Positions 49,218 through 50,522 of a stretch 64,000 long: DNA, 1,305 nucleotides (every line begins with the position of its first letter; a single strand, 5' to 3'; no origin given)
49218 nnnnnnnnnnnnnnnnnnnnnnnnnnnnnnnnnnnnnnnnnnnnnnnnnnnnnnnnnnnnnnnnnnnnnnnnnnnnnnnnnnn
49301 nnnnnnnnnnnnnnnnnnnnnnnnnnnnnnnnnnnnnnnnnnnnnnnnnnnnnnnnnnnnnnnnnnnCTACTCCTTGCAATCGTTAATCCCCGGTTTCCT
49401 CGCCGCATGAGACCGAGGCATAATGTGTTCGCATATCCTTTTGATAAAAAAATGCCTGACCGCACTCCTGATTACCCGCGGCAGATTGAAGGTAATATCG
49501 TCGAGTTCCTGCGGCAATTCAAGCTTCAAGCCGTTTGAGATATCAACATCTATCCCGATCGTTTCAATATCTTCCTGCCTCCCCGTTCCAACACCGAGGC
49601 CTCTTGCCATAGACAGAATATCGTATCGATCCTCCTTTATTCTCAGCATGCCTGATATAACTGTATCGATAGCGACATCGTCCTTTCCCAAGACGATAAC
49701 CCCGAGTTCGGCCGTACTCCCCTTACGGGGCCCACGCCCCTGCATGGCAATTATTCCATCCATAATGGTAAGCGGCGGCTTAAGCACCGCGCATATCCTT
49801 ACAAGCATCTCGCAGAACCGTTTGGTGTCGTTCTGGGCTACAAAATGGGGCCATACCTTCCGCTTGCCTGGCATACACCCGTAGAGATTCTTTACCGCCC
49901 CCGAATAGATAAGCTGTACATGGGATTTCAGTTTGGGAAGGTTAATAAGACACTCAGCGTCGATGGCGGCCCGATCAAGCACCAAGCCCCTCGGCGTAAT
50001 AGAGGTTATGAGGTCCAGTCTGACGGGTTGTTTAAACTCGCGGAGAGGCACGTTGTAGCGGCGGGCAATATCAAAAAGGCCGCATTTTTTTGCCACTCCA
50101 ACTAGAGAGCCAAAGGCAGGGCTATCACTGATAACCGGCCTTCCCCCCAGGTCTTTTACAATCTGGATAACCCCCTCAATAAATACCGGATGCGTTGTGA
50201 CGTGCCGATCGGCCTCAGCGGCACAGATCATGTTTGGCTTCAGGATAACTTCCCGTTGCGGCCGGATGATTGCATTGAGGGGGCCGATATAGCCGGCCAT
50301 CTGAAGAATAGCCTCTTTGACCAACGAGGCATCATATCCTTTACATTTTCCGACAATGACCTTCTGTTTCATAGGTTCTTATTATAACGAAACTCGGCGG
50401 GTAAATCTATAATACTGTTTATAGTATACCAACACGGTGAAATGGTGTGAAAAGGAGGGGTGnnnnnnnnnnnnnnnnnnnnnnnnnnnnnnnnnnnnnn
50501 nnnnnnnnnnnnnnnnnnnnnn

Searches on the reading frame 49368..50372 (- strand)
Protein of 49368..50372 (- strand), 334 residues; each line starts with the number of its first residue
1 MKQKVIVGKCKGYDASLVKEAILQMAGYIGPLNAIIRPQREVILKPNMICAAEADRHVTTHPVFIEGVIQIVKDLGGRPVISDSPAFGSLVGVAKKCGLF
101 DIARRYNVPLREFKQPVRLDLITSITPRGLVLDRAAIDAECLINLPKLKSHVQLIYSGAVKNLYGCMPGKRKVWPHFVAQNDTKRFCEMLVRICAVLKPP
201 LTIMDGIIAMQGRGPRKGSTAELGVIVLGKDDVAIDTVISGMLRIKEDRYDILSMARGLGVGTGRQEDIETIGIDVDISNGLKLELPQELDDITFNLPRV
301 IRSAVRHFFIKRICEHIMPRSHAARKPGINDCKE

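Call 3: search_protein_families(library=pfam, proteins=[window:49368-50372:-], max_evalue=0.01)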
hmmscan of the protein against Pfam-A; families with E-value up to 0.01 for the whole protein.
window:49368-50372:- (334 aa): 1 family
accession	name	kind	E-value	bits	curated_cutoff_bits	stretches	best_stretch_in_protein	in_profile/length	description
PF04015.17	DUF362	-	1e-47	163.3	24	1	42-239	1-198/200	Domain of unknown function (DUF362)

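Call 5: search_protein_families(library=ncbifam, proteins=[window:49368-50372:-], max_evalue=0.01)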
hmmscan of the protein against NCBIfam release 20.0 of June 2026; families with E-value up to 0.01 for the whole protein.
window:49368-50372:- (334 aa): 2 families
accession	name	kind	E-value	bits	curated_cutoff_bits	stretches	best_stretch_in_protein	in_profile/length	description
NF052623.1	Npun_F2552_fam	equivalog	1.6e-72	244.5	500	1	5-317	3-312/314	Npun_F2552 family protein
NF052515.1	NPN_iso_grp_22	equivalog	0.0024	16.8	400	1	43-161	38-161/392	nickel pincer cofactor-dependent isomerase, group 22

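Call 11: find_homologous_proteins(query=window:49368-50372:-, max_evalue=1e-10)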
Query window:49368-50372:- (334 aa): 72 proteins with E <= 1e-10 among 3190 candidates.
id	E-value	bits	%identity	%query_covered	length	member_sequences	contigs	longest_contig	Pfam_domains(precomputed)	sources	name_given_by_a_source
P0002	2.1e-220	748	100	100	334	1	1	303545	PF04015.18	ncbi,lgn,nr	ncbi:MAG: DUF362 domain-containing protein [Candidatus Omnitrophica bacterium]|nr:DUF362 domain-cont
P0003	3.8e-82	294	44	96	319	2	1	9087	PF04015.18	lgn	-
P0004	1.7e-81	292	45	94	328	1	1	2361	PF04015.18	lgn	-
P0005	3.4e-81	291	43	96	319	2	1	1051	PF04015.18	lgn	-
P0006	1.2e-74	269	40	96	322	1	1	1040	PF04015.18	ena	-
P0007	6.2e-72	261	41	97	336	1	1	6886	PF04015.18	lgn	-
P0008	1.1e-59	220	37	91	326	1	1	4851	PF04015.18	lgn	-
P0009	3.9e-59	218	37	91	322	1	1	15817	PF04015.18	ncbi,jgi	ncbi:MAG TPA: DUF362 domain-containing protein [Armatimonadota bacterium]|jgi:uncharacterized protei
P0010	5.7e-58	215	37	94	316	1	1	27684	PF04015.18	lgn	-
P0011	1.6e-57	213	38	91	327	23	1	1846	PF04015.18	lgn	-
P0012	2.2e-56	209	38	93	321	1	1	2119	PF04015.18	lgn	-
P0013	2.8e-56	209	36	92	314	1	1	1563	PF04015.18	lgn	-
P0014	5.5e-56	208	37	92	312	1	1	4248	PF04015.18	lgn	-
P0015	1.8e-54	203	35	91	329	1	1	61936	PF04015.18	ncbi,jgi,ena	-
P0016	2.1e-54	203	34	91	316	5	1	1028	PF04015.18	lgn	-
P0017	1.2e-53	200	35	91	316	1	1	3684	PF04015.18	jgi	jgi:uncharacterized protein (DUF362 family)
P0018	5.9e-53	198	35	92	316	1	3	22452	PF04015.18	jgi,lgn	-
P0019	7.5e-53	198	34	91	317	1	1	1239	PF04015.18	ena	-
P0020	1.0e-52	197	35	91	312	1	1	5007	PF04015.18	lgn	-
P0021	3.9e-52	195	37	81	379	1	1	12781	PF04015.18,PF12797.13,PF12837.13,PF00037.33,PF12838.13,PF13237.12,PF13183.12,PF13187.12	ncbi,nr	ncbi:MAG: DUF362 domain-containing protein [Deltaproteobacteria bacterium]|nr:DUF362 domain-containi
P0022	1.9e-51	193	36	93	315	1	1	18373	PF04015.18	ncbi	ncbi:MAG: DUF362 domain-containing protein [Armatimonadota bacterium]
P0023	4.1e-51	192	38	66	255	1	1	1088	PF04015.18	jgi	jgi:uncharacterized protein (DUF362 family)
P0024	2.5e-50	189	35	93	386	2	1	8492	PF04015.18,PF13237.12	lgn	-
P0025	9.8e-50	188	36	91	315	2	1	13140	PF04015.18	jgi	jgi:uncharacterized protein (DUF362 family)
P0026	5.5e-47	179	36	81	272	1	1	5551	PF04015.18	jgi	jgi:uncharacterized protein (DUF362 family)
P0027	2.9e-46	176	36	95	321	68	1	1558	PF04015.18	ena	-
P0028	2.2e-44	170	36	93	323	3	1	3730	PF04015.18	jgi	-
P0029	5.9e-44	169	36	76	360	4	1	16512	PF14697.12,PF04015.18,PF12797.13,PF12837.13,PF00037.33,PF13484.12,PF12838.13,PF25160.2,PF13237.12,PF13183.12,PF13187.12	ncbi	ncbi:MAG: DUF362 domain-containing protein [Candidatus Woesearchaeota archaeon]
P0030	1.7e-43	167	32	93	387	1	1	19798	PF04015.18,PF12797.13,PF12837.13,PF00037.33,PF12838.13,PF13237.12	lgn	-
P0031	9.1e-43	165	38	81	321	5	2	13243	PF04015.18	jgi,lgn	-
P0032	3.4e-42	163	32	91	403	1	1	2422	PF04015.18,PF12837.13,PF00037.33,PF13484.12,PF12838.13,PF13237.12,PF13187.12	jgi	jgi:uncharacterized protein (DUF362 family)/Pyruvate/2-oxoacid:ferredoxin oxidoreductase delta subun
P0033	8.1e-40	155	35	78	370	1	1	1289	PF04015.18,PF12797.13,PF12837.13,PF00037.33,PF12838.13,PF13237.12,PF13187.12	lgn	-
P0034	8.1e-40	155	33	86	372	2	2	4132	PF04015.18,PF12837.13,PF12798.13,PF13484.12,PF12838.13,PF13534.12,PF12797.13,PF00037.33,PF25160.2,PF13237.12,PF13183.12,PF13187.12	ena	-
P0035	6.2e-38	149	39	75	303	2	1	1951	PF04015.18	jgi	jgi:uncharacterized protein (DUF362 family)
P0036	8.3e-38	148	32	78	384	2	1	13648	PF04015.18,PF12797.13,PF12837.13,PF00037.33,PF12838.13,PF13237.12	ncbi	ncbi:MAG: DUF362 domain-containing protein [bacterium]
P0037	1.8e-37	147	33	83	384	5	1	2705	PF04015.18,PF12797.13,PF12837.13,PF00037.33,PF12838.13,PF13237.12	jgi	-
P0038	3.2e-37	146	30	99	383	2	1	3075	PF14697.12,PF04015.18,PF12797.13,PF12837.13,PF00037.33,PF12838.13,PF13237.12,PF13183.12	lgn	-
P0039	2.0e-36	144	33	74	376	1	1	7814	PF14697.12,PF04015.18,PF12797.13,PF12837.13,PF00037.33,PF12838.13,PF13183.12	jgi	jgi:uncharacterized protein (DUF362 family)/Pyruvate/2-oxoacid:ferredoxin oxidoreductase delta subun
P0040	3.6e-36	143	32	98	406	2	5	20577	PF14697.12,PF04015.18,PF12797.13,PF12837.13,PF00037.33,PF12838.13,PF13237.12,PF13183.12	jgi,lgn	-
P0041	5.4e-36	142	31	97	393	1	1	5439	PF04015.18,PF12797.13,PF12837.13,PF00037.33,PF12838.13,PF13237.12,PF13183.12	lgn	-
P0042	8.3e-36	142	34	90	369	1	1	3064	PF04015.18,PF12797.13,PF12837.13,PF00037.33,PF12838.13,PF13237.12,PF13187.12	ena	-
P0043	8.3e-36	142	36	78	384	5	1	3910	PF04015.18,PF12797.13,PF12837.13,PF00037.33,PF12838.13,PF13237.12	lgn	-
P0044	3.0e-34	137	35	81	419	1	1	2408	PF14697.12,PF04015.18,PF00037.33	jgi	-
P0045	9.9e-34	135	32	91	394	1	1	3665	PF14697.12,PF04015.18,PF12837.13,PF00037.33,PF12838.13,PF13237.12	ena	-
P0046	2.4e-33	134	34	83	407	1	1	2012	PF14697.12,PF04015.18,PF00037.33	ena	-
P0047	4.3e-32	130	31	94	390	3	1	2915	PF04015.18,PF00037.33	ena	-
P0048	4.9e-32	129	32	91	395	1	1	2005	PF14697.12,PF04015.18,PF00037.33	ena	-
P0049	1.1e-31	128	28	99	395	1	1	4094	PF04015.18,PF00037.33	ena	-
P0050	2.1e-31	127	29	92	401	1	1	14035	PF14697.12,PF04015.18,PF12797.13,PF12837.13,PF00037.33,PF12838.13,PF13237.12,PF13187.12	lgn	-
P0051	4.0e-31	126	29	97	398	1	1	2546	PF14697.12,PF04015.18,PF00037.33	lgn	-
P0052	7.0e-31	126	30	81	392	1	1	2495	PF04015.18,PF00037.33,PF13237.12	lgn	-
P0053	8.2e-31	125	33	83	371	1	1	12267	PF04015.18,PF12797.13,PF12837.13,PF00037.33,PF13484.12,PF12838.13,PF13237.12,PF13183.12,PF13187.12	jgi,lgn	jgi:uncharacterized protein (DUF362 family)/Pyruvate/2-oxoacid:ferredoxin oxidoreductase delta subun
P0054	2.5e-30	124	32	94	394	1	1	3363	PF14697.12,PF04015.18,PF00037.33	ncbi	-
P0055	3.3e-30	123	33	90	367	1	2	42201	PF04015.18,PF12837.13,PF00037.33,PF12838.13,PF13237.12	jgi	jgi:uncharacterized protein (DUF362 family)/Pyruvate/2-oxoacid:ferredoxin oxidoreductase delta subun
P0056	3.8e-30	123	29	93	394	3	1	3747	PF04015.18,PF12837.13,PF00037.33,PF12838.13,PF13237.12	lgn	-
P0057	1.0e-29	122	34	76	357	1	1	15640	PF04015.18,PF00037.33,PF12838.13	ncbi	-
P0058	6.5e-29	119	31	91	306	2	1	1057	PF04015.18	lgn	-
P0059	1.4e-28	118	32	79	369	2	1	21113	PF04015.18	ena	-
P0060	3.0e-28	117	28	82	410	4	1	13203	PF04015.18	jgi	jgi:uncharacterized protein (DUF362 family)/Pyruvate/2-oxoacid:ferredoxin oxidoreductase delta subun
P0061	6.4e-28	116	33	73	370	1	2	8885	PF04015.18,PF12797.13,PF00037.33,PF12838.13,PF13237.12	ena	-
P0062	1.0e-27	115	30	79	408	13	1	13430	PF04015.18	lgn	-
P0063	1.4e-26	111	32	74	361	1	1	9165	PF04015.18,PF12837.13,PF00037.33,PF12838.13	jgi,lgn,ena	-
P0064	1.9e-22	98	28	98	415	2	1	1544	PF04015.18,PF12837.13,PF00037.33,PF12838.13,PF13237.12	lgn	-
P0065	4.7e-19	87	29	78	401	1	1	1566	PF04015.18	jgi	jgi:uncharacterized protein (DUF362 family)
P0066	5.1e-19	87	29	78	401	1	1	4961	PF04015.18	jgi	jgi:uncharacterized protein (DUF362 family)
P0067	8.8e-19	86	30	78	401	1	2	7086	PF04015.18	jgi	jgi:uncharacterized protein (DUF362 family)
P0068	9.3e-19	86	30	78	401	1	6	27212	PF04015.18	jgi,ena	jgi:uncharacterized protein (DUF362 family)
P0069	9.5e-19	86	30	78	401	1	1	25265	PF04015.18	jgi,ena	-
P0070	1.6e-18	85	30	78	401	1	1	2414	PF04015.18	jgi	jgi:uncharacterized protein (DUF362 family)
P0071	5.1e-18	83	28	86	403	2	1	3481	PF04015.18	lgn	-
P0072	3.3e-13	68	32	54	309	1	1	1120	PF14697.12,PF04015.18,PF12797.13,PF00037.33,PF12838.13,PF13237.12,PF13183.12,PF13187.12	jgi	jgi:uncharacterized protein (DUF362 family)/Pyruvate/2-oxoacid:ferredoxin oxidoreductase delta subun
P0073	4.6e-12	64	25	75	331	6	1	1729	PF04015.18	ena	-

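Call 13: find_encoding_contigs(protein=P0003, flank=6000, max_places=3)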
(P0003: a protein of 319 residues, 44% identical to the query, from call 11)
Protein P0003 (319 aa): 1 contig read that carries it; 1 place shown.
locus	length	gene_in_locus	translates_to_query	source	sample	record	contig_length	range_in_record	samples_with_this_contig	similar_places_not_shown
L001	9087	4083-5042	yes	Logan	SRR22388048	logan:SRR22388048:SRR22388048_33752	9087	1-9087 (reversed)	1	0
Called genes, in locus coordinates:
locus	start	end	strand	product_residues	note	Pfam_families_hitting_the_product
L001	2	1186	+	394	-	?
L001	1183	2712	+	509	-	PF01266:DAO, PF12831:FAD_oxidored (faint), PF16901:DAO_C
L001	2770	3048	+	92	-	-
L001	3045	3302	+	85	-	-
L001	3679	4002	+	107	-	-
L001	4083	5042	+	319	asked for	PF04015:DUF362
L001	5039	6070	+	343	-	PF08240:ADH_N, PF00107:ADH_zinc_N, PF13602:ADH_zinc_N_2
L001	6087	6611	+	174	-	PF01965:DJ-1_PfpI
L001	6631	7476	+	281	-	PF00142:Fer4_NifH (faint), PF01656:CbiA, PF09140:MipZ (weak), PF10609:ParA, PF13614:AAA_31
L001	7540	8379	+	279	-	PF00578:AhpC-TSA, PF08534:Redoxin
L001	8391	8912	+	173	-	PF25084:LbH_EIF2B (faint), PF25087:GMPPB_C (faint), PF00132:Hexapep (weak)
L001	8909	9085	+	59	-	?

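Call 14: find_encoding_contigs(protein=P0007, flank=6000, max_places=3)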
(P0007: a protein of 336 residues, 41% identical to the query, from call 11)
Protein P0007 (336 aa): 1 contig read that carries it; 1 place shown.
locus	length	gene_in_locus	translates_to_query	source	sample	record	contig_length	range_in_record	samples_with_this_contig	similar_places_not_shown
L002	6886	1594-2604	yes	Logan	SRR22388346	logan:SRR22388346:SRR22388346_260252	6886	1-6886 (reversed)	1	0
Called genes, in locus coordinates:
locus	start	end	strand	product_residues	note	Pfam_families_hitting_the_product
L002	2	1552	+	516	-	?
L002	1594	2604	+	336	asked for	PF04015:DUF362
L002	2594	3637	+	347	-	PF08240:ADH_N, PF00107:ADH_zinc_N, PF13602:ADH_zinc_N_2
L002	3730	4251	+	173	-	PF01965:DJ-1_PfpI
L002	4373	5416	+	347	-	PF01883:FeS_assembly_P, PF10609:ParA, PF01656:CbiA, PF02374:ArsA_ATPase (faint), PF09140:MipZ (weak), PF13614:AAA_31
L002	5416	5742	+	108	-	-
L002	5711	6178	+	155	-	PF00578:AhpC-TSA, PF08534:Redoxin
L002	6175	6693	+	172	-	PF25084:LbH_EIF2B (faint), PF00132:Hexapep (weak)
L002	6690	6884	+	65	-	?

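Call 15: find_encoding_contigs(protein=P0010, flank=6000, max_places=3)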
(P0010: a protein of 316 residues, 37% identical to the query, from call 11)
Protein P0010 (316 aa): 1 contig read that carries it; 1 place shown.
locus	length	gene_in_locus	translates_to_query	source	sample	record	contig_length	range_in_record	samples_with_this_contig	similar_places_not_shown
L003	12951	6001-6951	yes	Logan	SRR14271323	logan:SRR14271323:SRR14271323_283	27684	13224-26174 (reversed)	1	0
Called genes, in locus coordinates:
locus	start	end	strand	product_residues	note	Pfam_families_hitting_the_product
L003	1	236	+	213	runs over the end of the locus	PF06335:DUF1054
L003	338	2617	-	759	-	PF13328:HD_4, PF01966:HD, PF04607:RelA_SpoT, PF02824:TGS, PF19296:RelA_AH, PF28438:RelA_RIS, PF01842:ACT, PF13291:ACT_4, +1 more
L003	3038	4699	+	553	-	PF07602:DUF1565 (faint), PF22842:Pel9A-like_beta_helix, PF05048:NosD, PF13229:Beta_helix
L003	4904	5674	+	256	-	PF01261:AP_endonuc_2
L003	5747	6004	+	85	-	-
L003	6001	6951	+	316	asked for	PF04015:DUF362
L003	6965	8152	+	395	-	PF00899:ThiF, PF00581:Rhodanese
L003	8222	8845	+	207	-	PF05685:Uma2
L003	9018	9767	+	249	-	PF13481:AAA_25 (faint), PF00005:ABC_tran, PF13304:AAA_21 (faint), PF13401:AAA_22 (faint)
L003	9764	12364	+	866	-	PF12704:MacB_PCD, PF02687:FtsX, PF12704:MacB_PCD, PF02687:FtsX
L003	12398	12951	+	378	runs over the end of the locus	PF07143:AttH, PF17186:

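Call 22: find_encoding_contigs(protein=P0009, flank=6000, max_places=3)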
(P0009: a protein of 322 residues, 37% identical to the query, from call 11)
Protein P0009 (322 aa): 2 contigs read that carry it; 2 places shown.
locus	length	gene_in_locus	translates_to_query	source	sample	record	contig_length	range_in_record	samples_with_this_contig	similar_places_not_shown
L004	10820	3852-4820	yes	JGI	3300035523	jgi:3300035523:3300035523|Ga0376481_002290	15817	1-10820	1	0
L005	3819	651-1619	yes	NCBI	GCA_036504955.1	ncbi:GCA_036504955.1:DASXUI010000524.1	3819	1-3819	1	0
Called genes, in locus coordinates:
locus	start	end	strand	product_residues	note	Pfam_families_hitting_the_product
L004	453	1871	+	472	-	PF00150:Cellulase (weak), PF02449:Glyco_hydro_42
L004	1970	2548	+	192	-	PF04542:Sigma70_r2, PF08281:Sigma70_r4_2, PF04545:Sigma70_r4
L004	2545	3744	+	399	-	PF13490:zf-HC2, PF04773:FecR (weak)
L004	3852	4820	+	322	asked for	PF04015:DUF362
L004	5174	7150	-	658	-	PF20581:DUF6785, PF20580:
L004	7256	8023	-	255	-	PF06182:ABC2_membrane_6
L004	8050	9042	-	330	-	PF00005:ABC_tran, PF13304:AAA_21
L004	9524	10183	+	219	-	-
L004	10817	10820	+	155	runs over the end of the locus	-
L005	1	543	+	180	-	PF04773:FecR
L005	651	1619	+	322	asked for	PF04015:DUF362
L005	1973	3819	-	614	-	PF20581:DUF6785, PF20580:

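Call 23: find_encoding_contigs(protein=P0015, flank=6000, max_places=3)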
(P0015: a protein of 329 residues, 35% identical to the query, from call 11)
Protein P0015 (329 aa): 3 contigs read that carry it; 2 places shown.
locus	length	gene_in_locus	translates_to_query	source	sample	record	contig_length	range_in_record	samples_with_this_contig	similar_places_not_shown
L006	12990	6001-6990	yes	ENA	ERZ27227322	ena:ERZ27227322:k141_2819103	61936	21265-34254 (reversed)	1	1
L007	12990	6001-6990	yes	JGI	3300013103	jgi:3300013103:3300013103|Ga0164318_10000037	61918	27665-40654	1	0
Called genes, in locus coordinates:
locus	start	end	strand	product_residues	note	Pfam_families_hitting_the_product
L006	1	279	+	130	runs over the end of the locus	PF07719:TPR_2 (faint), PF00515:TPR_1 (weak)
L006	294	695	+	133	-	PF02577:BFN_dom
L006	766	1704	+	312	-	PF00890:FAD_binding_2 (weak), PF01134:GIDA (faint), PF01266:DAO (faint), PF01946:Thi4 (weak), PF07992:Pyr_redox_2, PF12831:FAD_oxidored (weak), PF13738:Pyr_redox_3, PF00070:Pyr_redox, +1 more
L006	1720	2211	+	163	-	PF00578:AhpC-TSA, PF08534:Redoxin, PF00085:Thioredoxin (weak), PF13098:Thioredoxin_2 (weak), PF13905:Thioredoxin_8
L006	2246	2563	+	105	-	-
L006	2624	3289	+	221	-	PF00702:Hydrolase, PF13419:HAD_2, PF13242:Hydrolase_like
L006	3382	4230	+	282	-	PF01261:AP_endonuc_2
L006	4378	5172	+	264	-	PF04784:DUF547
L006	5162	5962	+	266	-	PF00795:CN_hydrolase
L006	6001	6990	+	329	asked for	PF04015:DUF362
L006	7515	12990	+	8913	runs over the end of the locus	?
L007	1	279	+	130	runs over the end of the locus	PF07719:TPR_2 (faint), PF00515:TPR_1 (weak)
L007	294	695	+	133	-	PF02577:BFN_dom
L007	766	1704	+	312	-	PF00890:FAD_binding_2 (weak), PF01134:GIDA (faint), PF01266:DAO (faint), PF01946:Thi4 (weak), PF07992:Pyr_redox_2, PF12831:FAD_oxidored (weak), PF13738:Pyr_redox_3, PF00070:Pyr_redox, +1 more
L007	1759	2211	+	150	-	PF00578:AhpC-TSA, PF08534:Redoxin, PF00085:Thioredoxin (weak), PF13098:Thioredoxin_2 (weak), PF13905:Thioredoxin_8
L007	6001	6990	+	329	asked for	PF04015:DUF362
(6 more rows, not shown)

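Call 34: find_related_loci(query=A3, collection=genome_contigs, flank=7000)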
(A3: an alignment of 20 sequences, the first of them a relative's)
Query A3 (334 aa) in genome_contigs; peptide patterns used: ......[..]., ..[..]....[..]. (x = any residue, [..] = any of these).
511 stretches matched a pattern; 455 encode a relative of the query (tblastn E <= 1e-3); the best 80 are kept; 80 distinct loci.
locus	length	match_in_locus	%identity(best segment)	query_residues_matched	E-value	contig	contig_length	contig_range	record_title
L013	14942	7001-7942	39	1-315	5e-70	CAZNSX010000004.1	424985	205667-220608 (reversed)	MAG TPA_asm: uncultured bacterium isolate SRP323688_co1_195 genome assembly, contig: NODE_23_length_424985_cov_17.033234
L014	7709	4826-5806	38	3-330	4e-65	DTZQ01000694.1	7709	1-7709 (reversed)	MAG TPA_asm: Armatimonadota bacterium isolate UWMA-0252 k99_912812, whole genome shotgun sequence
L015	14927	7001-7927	36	4-313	3e-65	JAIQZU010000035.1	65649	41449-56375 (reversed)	MAG: Candidatus Scalindua sp. isolate OFTM1 OFTM1_34, whole genome shotgun sequence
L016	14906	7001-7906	37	4-313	1e-64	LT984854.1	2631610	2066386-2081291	uncultured Desulfobacterium sp. isolate TRIP AH-1 genome assembly, scaffold: PITCH_a_scaffold1, whole genome shotgun seq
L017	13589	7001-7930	36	3-313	3e-64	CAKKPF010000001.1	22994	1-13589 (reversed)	Candidatus Brocadiaceae bacterium isolate Hainich-H41-bin245-1 genome assembly, contig: H41-bin245_1_Hain_H41_02um_R2_14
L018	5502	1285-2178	38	3-307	5e-64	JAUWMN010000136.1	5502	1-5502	MAG: Desulfobacterales bacterium isolate CSMAG_2399 CSMAG_2399_k141_1844201_length_5502_cov_6.0000, whole genome shotgun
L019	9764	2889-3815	36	4-313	3e-63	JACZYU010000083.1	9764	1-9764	MAG: Planctomycetota bacterium isolate B27T3L11 B27T3L11_NODE8054, whole genome shotgun sequence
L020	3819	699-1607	37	9-312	2e-63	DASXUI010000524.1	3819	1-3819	MAG TPA_asm: Armatimonadota bacterium isolate SMAG_U4714 k141_319417, whole genome shotgun sequence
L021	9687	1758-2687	37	3-313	4e-63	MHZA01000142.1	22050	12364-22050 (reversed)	MAG: Planctomycetes bacterium RIFCSPLOWO2_12_FULL_40_19 rifcsplowo2_12_scaffold_7022, whole genome shotgun sequence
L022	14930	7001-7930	36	3-313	9e-63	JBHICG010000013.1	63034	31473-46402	MAG: Candidatus Scalinduaceae bacterium isolate FS_1_bin.16 NODE_17_length_63034_cov_15.196192, whole genome shotgun seq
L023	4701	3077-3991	36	4-316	3e-62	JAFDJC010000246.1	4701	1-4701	MAG: Deltaproteobacteria bacterium isolate Meg22_24_Bin_127 Meg22_24_Bin_127_scaffold_51822, whole genome shotgun sequen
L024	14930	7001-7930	37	3-313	4e-62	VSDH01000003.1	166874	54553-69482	MAG: Candidatus Scalindua sediminis isolate MohnsGC08_192 NODE_3_length_166874_cov_57.015558, whole genome shotgun seque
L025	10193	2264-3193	35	3-313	2e-61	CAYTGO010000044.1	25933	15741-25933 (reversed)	MAG TPA_asm: uncultured Candidatus Scalindua sp. isolate SRP167671_co2_43 genome assembly, contig: NODE_2510_length_2593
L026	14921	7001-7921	38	18-325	3e-61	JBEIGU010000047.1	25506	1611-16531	MAG: Leptolyngbya sp. isolate Sample-102-S76-bin-167 Sample_102_S76-bin_167-k141_464138, whole genome shotgun sequence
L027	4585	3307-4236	36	3-313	3e-61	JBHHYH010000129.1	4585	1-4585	MAG: Candidatus Scalinduaceae bacterium isolate Maj_2_bin.64 NODE_11708_length_4585_cov_32.521413, whole genome shotgun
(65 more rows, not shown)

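Call 41: search_solved_structures(query=window:49368-50372:-, max_evalue=0.01, show_alignments=2)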
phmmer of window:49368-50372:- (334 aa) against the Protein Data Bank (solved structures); distinct sequences matched with E-value up to 0.01: 0.

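Call 53: predict_structure(alignment_id=A3)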
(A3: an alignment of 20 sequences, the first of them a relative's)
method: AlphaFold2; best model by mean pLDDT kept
length: 334 residues; sequences in the alignment: 20
mean_pLDDT: 86.4   pTM: 0.86
mean pLDDT of the five models: 86.4, 86.1, 83.9, 79.8, 77.8
residues with pLDDT >= 90: 193; 70-90: 101; 50-70: 24; < 50: 16
segments of 3 or more residues with pLDDT < 50: 278-280, 322-334
pLDDT, mean of each block of 10 residues (from residue 1): 93 96 94 95 93 89 98 98 87 93 98 94 89 95 95 82 89 81 89 97 95 80 93 95 83 94 94 66 73 71 73 61 47 40
secondary structure, 60 per line:
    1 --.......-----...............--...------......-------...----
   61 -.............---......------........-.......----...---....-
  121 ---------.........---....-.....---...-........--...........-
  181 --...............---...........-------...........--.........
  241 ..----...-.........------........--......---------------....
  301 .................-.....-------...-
elements in order: E3-9 H15-29 E41-46 H62-74 E78-83 H90-97 H99-105 E110-112 E116-119 E130-133 H134-138 E142-145 E147-151 E155-157 H159-166 H169-179 H183-197 E201-211 E219-229 H232-242 H251-259 E269-273 H276-281 H297-317 H319-323
